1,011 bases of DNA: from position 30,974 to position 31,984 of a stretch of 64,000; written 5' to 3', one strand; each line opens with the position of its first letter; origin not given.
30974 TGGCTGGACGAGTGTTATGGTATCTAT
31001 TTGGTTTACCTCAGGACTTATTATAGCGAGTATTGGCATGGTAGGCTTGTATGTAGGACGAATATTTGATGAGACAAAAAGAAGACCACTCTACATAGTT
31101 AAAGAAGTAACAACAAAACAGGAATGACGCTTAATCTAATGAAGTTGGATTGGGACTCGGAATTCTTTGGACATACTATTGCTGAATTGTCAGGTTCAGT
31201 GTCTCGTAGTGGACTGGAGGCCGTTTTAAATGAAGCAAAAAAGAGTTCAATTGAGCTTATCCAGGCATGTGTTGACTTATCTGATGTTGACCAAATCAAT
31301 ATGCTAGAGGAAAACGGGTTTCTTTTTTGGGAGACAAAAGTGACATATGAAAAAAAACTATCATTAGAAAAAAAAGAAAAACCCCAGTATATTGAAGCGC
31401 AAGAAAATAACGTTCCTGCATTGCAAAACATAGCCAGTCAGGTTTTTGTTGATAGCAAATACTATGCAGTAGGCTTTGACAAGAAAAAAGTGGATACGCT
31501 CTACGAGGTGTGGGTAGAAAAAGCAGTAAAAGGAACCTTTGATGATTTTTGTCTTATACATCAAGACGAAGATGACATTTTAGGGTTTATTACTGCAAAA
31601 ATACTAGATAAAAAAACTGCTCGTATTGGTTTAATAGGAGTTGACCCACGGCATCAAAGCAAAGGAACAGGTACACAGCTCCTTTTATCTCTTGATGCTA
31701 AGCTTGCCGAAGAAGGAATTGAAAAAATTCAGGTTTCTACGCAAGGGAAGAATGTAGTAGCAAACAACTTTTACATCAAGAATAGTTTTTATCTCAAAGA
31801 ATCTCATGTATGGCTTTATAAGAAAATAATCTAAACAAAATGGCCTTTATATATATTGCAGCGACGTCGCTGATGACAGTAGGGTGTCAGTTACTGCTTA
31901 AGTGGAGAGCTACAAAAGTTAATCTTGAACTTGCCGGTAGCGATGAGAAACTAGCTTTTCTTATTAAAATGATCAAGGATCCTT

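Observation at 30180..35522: gtrABC-like polyprenyl-phosphate sugar cassette fused to WecD/WecE: a candidate Fuc4NAc surface-glycan modification system between two tRNAs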

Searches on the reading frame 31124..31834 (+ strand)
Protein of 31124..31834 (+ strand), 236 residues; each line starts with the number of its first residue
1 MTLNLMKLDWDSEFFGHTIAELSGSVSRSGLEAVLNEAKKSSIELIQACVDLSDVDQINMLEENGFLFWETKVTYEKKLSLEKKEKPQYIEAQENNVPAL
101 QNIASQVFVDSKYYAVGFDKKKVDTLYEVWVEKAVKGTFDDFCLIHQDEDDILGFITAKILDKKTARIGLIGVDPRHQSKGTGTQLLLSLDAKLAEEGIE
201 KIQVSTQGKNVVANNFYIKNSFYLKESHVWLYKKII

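Call 5: search_protein_families(library=pfam, proteins=[window:31124-31834:+], max_evalue=0.01)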
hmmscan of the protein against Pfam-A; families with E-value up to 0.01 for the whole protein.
window:31124-31834:+ (236 aa): 5 families
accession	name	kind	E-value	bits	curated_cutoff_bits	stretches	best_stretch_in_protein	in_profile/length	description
PF00583.31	Acetyltransf_1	-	4.5e-15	56.4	20.7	1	137-217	29-111/116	Acetyltransferase (GNAT) family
PF13508.13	Acetyltransf_7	-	1.6e-09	38.4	27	1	143-222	5-82/84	Acetyltransferase (GNAT) domain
PF13673.13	Acetyltransf_10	-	5.7e-08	33.2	23.6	1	119-221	6-106/128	Acetyltransferase (GNAT) domain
PF08445.16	FR47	-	3.7e-06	27.3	22.1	1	156-231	12-86/86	FR47-like protein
PF23209.2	IDM1_C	-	0.0036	17.8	33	1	140-206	31-98/140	Increased DNA methylation 1, C-terminal domain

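Call 7: search_protein_families(library=ncbifam, proteins=[window:31124-31834:+], max_evalue=0.01)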
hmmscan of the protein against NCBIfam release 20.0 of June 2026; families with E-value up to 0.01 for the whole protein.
window:31124-31834:+ (236 aa): 10 families
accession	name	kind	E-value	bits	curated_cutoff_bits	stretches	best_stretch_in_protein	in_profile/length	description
NF008212.0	PRK10975.1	equivalog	4e-50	170.8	219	1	4-233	6-231/232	dTDP-4-amino-4,6-dideoxy-D-galactose acyltransferase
TIGR02382.1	wecD_rffC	equivalog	3.2e-34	118.2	195.1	1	46-233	1-191/191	dTDP-4-amino-4,6-dideoxy-D-galactose acyltransferase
TIGR01575.1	rimI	equivalog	3e-09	37.1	86.4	1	144-225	35-115/132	ribosomal protein S18-alanine N-acetyltransferase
NF002959.0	PRK03624.1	equivalog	1.7e-07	31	124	1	169-235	76-141/147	GNAT family acetyltransferase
NF007025.1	PRK09491.1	equivalog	1.3e-05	25.1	173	1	147-222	45-119/145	ribosomal protein S18-alanine N-acetyltransferase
NF000358.1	sat2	exception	3.1e-05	23.9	360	0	151-233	69-151/174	streptothricin N-acetyltransferase Sat2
TIGR03448.1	mycothiol_MshD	equivalog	0.00013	21.4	163.1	1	142-229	201-292/294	mycothiol synthase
NF005840.0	PRK07757.1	equivalog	0.00023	21.1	154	1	138-210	40-111/153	N-acetyltransferase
NF033078.2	AAC_6p_Ia_fam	equivalog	0.00034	20.5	265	1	139-207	49-117/181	AAC(6')-Ia family aminoglycoside 6'-N-acetyltransferase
TIGR03585.1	PseH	equivalog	0.0041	17.2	93.1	1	142-226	52-137/156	UDP-4-amino-4,6-dideoxy-N-acetyl-beta-L-altrosamine N-acetyltransferase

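Call 14: search_solved_structures(query=window:31124-31831:+, max_evalue=0.001, show_alignments=1)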
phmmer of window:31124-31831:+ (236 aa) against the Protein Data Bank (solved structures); distinct sequences matched with E-value up to 0.001: 4.
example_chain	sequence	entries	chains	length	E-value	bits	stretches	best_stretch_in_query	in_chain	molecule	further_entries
2fs5_A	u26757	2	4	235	5e-19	72.1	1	6-233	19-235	TDP-Fucosamine acetyltransferase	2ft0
3k9u_A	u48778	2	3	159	0.00042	23.3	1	148-226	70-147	PaiA Acetyltransferase | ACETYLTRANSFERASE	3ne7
3f0a_A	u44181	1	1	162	0.00043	23.3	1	148-226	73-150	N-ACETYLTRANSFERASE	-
3fix_A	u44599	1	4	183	0.00046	23.2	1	147-226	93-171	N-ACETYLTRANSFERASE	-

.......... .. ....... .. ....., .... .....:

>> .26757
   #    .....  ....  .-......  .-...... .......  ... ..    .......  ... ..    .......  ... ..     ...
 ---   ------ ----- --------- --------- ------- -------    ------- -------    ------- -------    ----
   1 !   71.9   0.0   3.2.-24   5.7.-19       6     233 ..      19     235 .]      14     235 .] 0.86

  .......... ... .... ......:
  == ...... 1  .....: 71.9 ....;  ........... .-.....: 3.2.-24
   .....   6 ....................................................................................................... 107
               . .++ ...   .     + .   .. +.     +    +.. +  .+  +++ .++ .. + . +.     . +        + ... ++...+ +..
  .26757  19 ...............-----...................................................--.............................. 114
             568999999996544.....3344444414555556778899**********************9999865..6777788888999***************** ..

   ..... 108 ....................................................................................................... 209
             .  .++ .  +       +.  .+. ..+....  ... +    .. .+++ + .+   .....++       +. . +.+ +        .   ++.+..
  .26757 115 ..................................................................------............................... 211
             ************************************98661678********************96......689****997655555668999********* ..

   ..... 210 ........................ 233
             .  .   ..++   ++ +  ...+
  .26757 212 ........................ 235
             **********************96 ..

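Call 46: find_homologous_proteins(query=window:31124-31831:+, max_evalue=1e-10)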
Query window:31124-31831:+ (236 aa): 25 proteins with E <= 1e-10 among 656 candidates.
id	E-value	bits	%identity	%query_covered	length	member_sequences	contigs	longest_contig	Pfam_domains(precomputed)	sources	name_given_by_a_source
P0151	2.8e-150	516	100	100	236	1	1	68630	PF13673.14,PF13508.14,PF08445.17,PF00583.32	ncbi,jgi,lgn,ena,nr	ncbi:GNAT family N-acetyltransferase [Patescibacteria group bacterium]|nr:GNAT family N-acetyltransf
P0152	8.7e-51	191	44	97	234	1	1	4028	PF13673.14,PF13508.14,PF00583.32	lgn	-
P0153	2.8e-50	189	43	97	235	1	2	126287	PF13673.14,PF13508.14,PF00583.32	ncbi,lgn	-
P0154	1.8e-48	183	42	97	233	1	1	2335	PF13673.14,PF13302.14,PF13508.14,PF00583.32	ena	-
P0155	2.2e-46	176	45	97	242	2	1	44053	PF13673.14,PF13420.14,PF13302.14,PF13508.14,PF23209.2,PF00583.32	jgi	-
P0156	2.7e-46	176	41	96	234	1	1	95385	PF13673.14,PF13420.14,PF13508.14,PF00583.32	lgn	-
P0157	1.4e-43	167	39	96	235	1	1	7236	PF13302.14,PF13508.14,PF00583.32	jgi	jgi:dTDP-4-amino-4,6-dideoxy-D-galactose acyltransferase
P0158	2.1e-41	160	40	96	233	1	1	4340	PF13673.14,PF13302.14,PF13508.14,PF00583.32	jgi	jgi:dTDP-4-amino-4,6-dideoxy-D-galactose acyltransferase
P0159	7.8e-41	158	38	98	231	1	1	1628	PF13673.14,PF13420.14,PF13302.14,PF13508.14,PF08445.17,PF00583.32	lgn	-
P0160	8.2e-35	139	38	99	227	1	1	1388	PF13673.14,PF13508.14,PF00583.32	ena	-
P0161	1.7e-30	124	40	74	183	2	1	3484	PF13673.14,PF13508.14,PF08445.17,PF00583.32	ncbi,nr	ncbi:MAG: GNAT family N-acetyltransferase, partial [Spirochaetota bacterium]|nr:GNAT family N-acetyl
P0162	1.1e-29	122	34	97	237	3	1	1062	PF13673.14,PF13302.14,PF13508.14,PF00583.32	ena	-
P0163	2.1e-29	121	33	98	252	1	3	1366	PF13673.14,PF13302.14,PF13508.14,PF08445.17,PF00583.32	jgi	-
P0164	1.4e-26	112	35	97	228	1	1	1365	PF13673.14,PF13508.14,PF00583.32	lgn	-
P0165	1.1e-23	102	31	97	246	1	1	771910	PF13673.14,PF13302.14,PF13508.14,PF08445.17,PF00583.32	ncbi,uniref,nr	ncbi:dTDP-4-amino-4,6-dideoxy-D-galactose acyltransferase [Providencia burhodogranariea]|uniref:dTDP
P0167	1.1e-22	99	36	96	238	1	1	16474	PF13673.14,PF13508.14,PF08445.17,PF00583.32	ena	-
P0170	4.9e-21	93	32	97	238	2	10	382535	PF13673.14,PF13302.14,PF13508.14,PF08445.17,PF00583.32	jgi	jgi:dTDP-4-amino-4,6-dideoxy-D-galactose acyltransferase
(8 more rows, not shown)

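Call 48: find_encoding_contigs(protein=P0153, flank=9000, max_places=2)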
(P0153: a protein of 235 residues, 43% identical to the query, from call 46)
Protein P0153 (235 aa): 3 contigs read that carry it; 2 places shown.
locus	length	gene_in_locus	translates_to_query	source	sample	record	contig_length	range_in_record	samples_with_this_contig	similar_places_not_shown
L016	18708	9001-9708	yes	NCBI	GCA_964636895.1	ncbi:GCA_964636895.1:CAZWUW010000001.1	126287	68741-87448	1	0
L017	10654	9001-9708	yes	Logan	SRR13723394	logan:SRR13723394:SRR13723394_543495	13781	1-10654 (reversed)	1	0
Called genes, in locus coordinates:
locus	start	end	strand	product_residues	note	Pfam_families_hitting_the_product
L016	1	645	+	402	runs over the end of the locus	PF20706:GT4-conflict (weak), PF00534:Glycos_transf_1, PF13692:Glyco_trans_1_4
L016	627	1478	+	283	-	PF00535:Glycos_transf_2, PF10111:Glyco_tranf_2_2, PF13641:Glyco_tranf_2_3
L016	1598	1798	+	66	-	-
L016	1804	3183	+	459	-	-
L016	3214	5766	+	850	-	PF00884:Sulfatase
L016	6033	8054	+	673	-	-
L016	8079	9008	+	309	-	PF00535:Glycos_transf_2, PF10111:Glyco_tranf_2_2 (weak)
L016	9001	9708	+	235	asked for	PF13673:Acetyltransf_10 (faint), PF00583:Acetyltransf_1, PF13508:Acetyltransf_7 (weak)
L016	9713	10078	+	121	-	PF00892:EamA (weak)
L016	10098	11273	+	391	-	PF00155:Aminotran_1_2, PF01041:DegT_DnrJ_EryC1, PF00266:Aminotran_5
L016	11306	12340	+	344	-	PF00483:NTP_transferase, PF22640:ManC_GMP_beta-helix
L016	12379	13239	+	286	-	PF01370:Epimerase, PF02719:Polysacc_synt_2, PF04321:RmlD_sub_bind, PF01073:3Beta_HSD, PF16363:GDP_Man_Dehyd, PF07993:NAD_binding_4 (weak)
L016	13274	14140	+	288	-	PF00483:NTP_transferase, PF12804:NTP_transf_3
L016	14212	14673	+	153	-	PF00908:dTDP_sugar_isom, PF05523:FdtA (weak), PF14667:Polysacc_synt_C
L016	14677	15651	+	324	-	PF01073:3Beta_HSD, PF01370:Epimerase, PF02719:Polysacc_synt_2, PF04321:RmlD_sub_bind, PF07993:NAD_binding_4, PF16363:GDP_Man_Dehyd, PF13460:NAD_binding_10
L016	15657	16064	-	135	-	-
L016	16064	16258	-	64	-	-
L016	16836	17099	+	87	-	PF04014:MazE_antitoxin, PF15937:PrlF_antitoxin (weak)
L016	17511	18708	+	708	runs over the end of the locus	PF04932:Wzy_C, PF13424:TPR_12 (faint)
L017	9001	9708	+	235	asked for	PF13673:Acetyltransf_10 (faint), PF00583:Acetyltransf_1, PF13508:Acetyltransf_7 (weak)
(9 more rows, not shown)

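Call 49: find_encoding_contigs(protein=P0155, flank=9000, max_places=2)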
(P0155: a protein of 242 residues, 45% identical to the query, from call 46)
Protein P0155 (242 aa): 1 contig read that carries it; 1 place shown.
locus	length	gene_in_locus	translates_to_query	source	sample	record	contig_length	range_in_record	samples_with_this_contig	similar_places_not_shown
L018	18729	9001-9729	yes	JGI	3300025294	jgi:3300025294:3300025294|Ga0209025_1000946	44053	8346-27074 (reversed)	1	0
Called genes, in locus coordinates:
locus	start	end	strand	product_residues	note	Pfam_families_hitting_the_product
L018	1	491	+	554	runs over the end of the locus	PF00005:ABC_tran, PF13304:AAA_21 (faint)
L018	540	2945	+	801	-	PF08242:Methyltransf_12 (weak), PF13847:Methyltransf_31 (weak)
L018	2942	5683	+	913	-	PF00534:Glycos_transf_1 (faint), PF13692:Glyco_trans_1_4 (weak), PF14307:Glyco_tran_WbsX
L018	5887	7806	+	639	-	PF14264:Glucos_trans_II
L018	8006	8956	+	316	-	PF00535:Glycos_transf_2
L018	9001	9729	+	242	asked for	PF13302:Acetyltransf_3 (weak), PF13420:Acetyltransf_4, PF00583:Acetyltransf_1, PF13673:Acetyltransf_10, PF23209:IDM1_C (weak), PF13508:Acetyltransf_7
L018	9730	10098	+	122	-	PF00892:EamA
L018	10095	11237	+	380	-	PF00155:Aminotran_1_2, PF01041:DegT_DnrJ_EryC1, PF00266:Aminotran_5 (weak)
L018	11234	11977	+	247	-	PF00483:NTP_transferase, PF12804:NTP_transf_3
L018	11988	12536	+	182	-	PF00908:dTDP_sugar_isom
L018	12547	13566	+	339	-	PF01073:3Beta_HSD, PF01370:Epimerase, PF02719:Polysacc_synt_2, PF04321:RmlD_sub_bind, PF07993:NAD_binding_4, PF13460:NAD_binding_10 (weak), PF16363:GDP_Man_Dehyd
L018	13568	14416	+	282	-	PF01073:3Beta_HSD (faint), PF01370:Epimerase, PF04321:RmlD_sub_bind, PF13460:NAD_binding_10 (weak), PF02719:Polysacc_synt_2, PF07993:NAD_binding_4, PF16363:GDP_Man_Dehyd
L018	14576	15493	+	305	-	PF00535:Glycos_transf_2, PF10111:Glyco_tranf_2_2 (weak), PF13641:Glyco_tranf_2_3 (weak)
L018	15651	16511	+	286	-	PF00535:Glycos_transf_2, PF10111:Glyco_tranf_2_2, PF13641:Glyco_tranf_2_3, PF13506:Glyco_transf_21 (faint), PF13632:Glyco_trans_2_3 (weak)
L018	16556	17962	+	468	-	PF13727:CoA_binding_3, PF02397:Bac_transf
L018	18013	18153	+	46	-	-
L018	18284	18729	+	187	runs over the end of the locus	PF07155:ECF-ribofla_trS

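Call 50: find_encoding_contigs(protein=P0156, flank=9000, max_places=2)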
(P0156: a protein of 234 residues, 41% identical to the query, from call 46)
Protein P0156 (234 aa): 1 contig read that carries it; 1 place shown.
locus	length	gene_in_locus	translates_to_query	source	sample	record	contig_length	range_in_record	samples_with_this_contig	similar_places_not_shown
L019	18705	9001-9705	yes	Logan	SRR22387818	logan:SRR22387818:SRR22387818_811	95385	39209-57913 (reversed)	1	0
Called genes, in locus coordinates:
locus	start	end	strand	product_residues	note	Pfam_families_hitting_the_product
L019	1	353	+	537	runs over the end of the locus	-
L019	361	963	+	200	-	PF01209:Ubie_methyltran (weak), PF13489:Methyltransf_23, PF13847:Methyltransf_31, PF08241:Methyltransf_11, PF13649:Methyltransf_25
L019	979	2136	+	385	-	PF00535:Glycos_transf_2, PF26629:GT2_TM_C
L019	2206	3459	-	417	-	-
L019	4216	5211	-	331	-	PF05598:DUF772, PF01609:DDE_Tnp_1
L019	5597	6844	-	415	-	-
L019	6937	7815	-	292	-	PF13489:Methyltransf_23, PF08241:Methyltransf_11, PF08242:Methyltransf_12, PF13649:Methyltransf_25 (weak)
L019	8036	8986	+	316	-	PF00535:Glycos_transf_2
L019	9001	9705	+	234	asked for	PF13420:Acetyltransf_4 (faint), PF00583:Acetyltransf_1, PF13673:Acetyltransf_10, PF13508:Acetyltransf_7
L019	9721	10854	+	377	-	PF01041:DegT_DnrJ_EryC1, PF00155:Aminotran_1_2, PF00266:Aminotran_5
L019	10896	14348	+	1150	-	PF00534:Glycos_transf_1, PF13692:Glyco_trans_1_4, PF00534:Glycos_transf_1, PF13524:Glyco_trans_1_2, PF13692:Glyco_trans_1_4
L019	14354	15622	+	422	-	PF00534:Glycos_transf_1 (weak), PF13692:Glyco_trans_1_4 (weak)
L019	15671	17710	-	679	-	PF11617:Cu-binding_MopE (weak), PF13385:Laminin_G_3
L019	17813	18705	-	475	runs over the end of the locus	-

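Call 71: search_protein_families(library=pfam, proteins=[L016:6033-8054:+, L016:1804-3183:+, L019:5597-6844:-, L019:2206-3459:-], max_evalue=0.0001)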
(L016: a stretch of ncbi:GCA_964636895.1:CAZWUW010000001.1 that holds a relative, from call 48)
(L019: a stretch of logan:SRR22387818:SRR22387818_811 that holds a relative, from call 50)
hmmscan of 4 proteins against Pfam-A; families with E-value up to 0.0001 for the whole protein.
L016:6033-8054:+ (673 aa): 0 families

L016:1804-3183:+ (459 aa): 0 families

L019:5597-6844:- (415 aa): 1 family
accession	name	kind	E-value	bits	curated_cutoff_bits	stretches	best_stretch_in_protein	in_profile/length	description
PF09594.16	GT87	-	7.8e-05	23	25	0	112-209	60-157/237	Glycosyltransferase family 87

L019:2206-3459:- (417 aa): 0 families

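Call 76: find_encoding_contigs(protein=P0161, flank=6000, max_places=1)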
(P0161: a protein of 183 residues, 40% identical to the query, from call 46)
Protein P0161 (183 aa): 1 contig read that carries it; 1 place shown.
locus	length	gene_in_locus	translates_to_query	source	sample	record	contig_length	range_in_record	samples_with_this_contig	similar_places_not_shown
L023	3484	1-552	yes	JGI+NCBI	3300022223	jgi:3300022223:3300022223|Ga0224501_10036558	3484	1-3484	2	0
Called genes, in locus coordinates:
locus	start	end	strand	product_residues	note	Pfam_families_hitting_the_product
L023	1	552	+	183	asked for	PF00583:Acetyltransf_1, PF13673:Acetyltransf_10, PF13508:Acetyltransf_7, PF08445:FR47 (weak)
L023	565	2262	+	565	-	-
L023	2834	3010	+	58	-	-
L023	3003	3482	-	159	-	?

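Call 77: find_encoding_contigs(protein=P0167, flank=8000, max_places=1)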
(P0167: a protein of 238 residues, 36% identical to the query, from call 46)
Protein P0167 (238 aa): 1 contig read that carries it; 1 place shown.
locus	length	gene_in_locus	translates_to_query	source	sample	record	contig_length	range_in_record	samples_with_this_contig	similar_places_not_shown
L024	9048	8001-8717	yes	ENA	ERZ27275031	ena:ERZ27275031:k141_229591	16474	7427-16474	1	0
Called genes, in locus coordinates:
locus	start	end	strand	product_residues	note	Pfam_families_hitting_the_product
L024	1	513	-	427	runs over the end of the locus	PF01943:Polysacc_synt, PF13440:Polysacc_synt_3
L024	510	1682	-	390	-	PF13439:Glyco_transf_4, PF13579:Glyco_trans_4_4, PF20706:GT4-conflict (weak), PF00534:Glycos_transf_1, PF13692:Glyco_trans_1_4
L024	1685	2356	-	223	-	PF03567:Sulfotransfer_2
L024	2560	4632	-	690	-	PF13439:Glyco_transf_4 (faint), PF00534:Glycos_transf_1, PF13692:Glyco_trans_1_4, PF00535:Glycos_transf_2, PF10111:Glyco_tranf_2_2 (weak), PF13641:Glyco_tranf_2_3, PF10111:Glyco_tranf_2_2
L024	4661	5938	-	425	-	-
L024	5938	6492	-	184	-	PF00132:Hexapep, PF14602:Hexapep_2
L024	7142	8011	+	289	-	PF00483:NTP_transferase, PF12804:NTP_transf_3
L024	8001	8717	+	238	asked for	PF00583:Acetyltransf_1, PF13673:Acetyltransf_10, PF13508:Acetyltransf_7, PF08445:FR47 (weak)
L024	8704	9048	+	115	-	?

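Call 78: find_encoding_contigs(protein=P0170, flank=8000, max_places=1)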
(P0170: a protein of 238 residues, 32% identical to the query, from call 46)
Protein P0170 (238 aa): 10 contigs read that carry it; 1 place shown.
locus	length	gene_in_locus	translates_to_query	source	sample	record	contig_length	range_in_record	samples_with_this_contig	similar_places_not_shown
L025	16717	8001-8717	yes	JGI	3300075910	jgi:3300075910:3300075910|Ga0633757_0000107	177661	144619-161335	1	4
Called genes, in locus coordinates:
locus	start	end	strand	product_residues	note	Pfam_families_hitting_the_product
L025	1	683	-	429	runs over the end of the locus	PF01554:MatE (faint), PF01943:Polysacc_synt, PF13440:Polysacc_synt_3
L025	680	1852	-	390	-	PF13439:Glyco_transf_4, PF13579:Glyco_trans_4_4 (weak), PF00534:Glycos_transf_1, PF13692:Glyco_trans_1_4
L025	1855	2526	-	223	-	PF03567:Sulfotransfer_2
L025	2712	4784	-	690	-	PF20706:GT4-conflict, PF00534:Glycos_transf_1, PF13692:Glyco_trans_1_4, PF00535:Glycos_transf_2, PF10111:Glyco_tranf_2_2 (weak), PF13641:Glyco_tranf_2_3, PF10111:Glyco_tranf_2_2 (weak)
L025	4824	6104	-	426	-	-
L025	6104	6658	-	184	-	PF00132:Hexapep, PF14602:Hexapep_2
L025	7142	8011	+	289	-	PF00483:NTP_transferase, PF12804:NTP_transf_3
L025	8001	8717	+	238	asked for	PF13302:Acetyltransf_3 (weak), PF00583:Acetyltransf_1, PF13673:Acetyltransf_10, PF13508:Acetyltransf_7, PF08445:FR47 (weak)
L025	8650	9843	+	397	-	PF01041:DegT_DnrJ_EryC1, PF00155:Aminotran_1_2, PF00266:Aminotran_5 (weak)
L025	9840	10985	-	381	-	PF07429:Glyco_transf_56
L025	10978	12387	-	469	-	PF01943:Polysacc_synt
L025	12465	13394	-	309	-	PF02706:Wzz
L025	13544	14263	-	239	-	PF03808:Glyco_tran_WecG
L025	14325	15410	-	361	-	PF20706:GT4-conflict (weak), PF00534:Glycos_transf_1, PF13692:Glyco_trans_1_4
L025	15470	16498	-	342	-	PF00953:Glycos_transf_4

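Call 90: predict_structure(alignment_id=A2)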
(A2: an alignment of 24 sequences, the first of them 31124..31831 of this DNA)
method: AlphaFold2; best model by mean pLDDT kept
length: 236 residues; sequences in the alignment: 24
mean_pLDDT: 94.8   pTM: 0.89
mean pLDDT of the five models: 94.8, 94.5, 94.2, 94.2, 93.7
residues with pLDDT >= 90: 213; 70-90: 18; 50-70: 5; < 50: 0
segments of 3 or more residues with pLDDT < 50: none
pLDDT, mean of each block of 10 residues (from residue 1): 84 96 92 95 97 97 96 97 79 98 96 88 95 98 96 98 98 96 97 96 97 97 98 94
secondary structure, 60 per line:
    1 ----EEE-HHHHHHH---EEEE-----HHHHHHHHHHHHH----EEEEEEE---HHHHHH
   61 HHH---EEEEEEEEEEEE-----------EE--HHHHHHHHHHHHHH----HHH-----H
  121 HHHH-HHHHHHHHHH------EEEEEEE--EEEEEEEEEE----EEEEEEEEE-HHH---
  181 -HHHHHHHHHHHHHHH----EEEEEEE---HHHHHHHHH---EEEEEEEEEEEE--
elements in order: E5-7 H9-15 E19-22 H28-40 E45-51 H55-63 E67-78 H94-107 H120-124 H126-135 E142-148 E151-160 E165-173 H182-196 E201-207 H211-219 E223-234
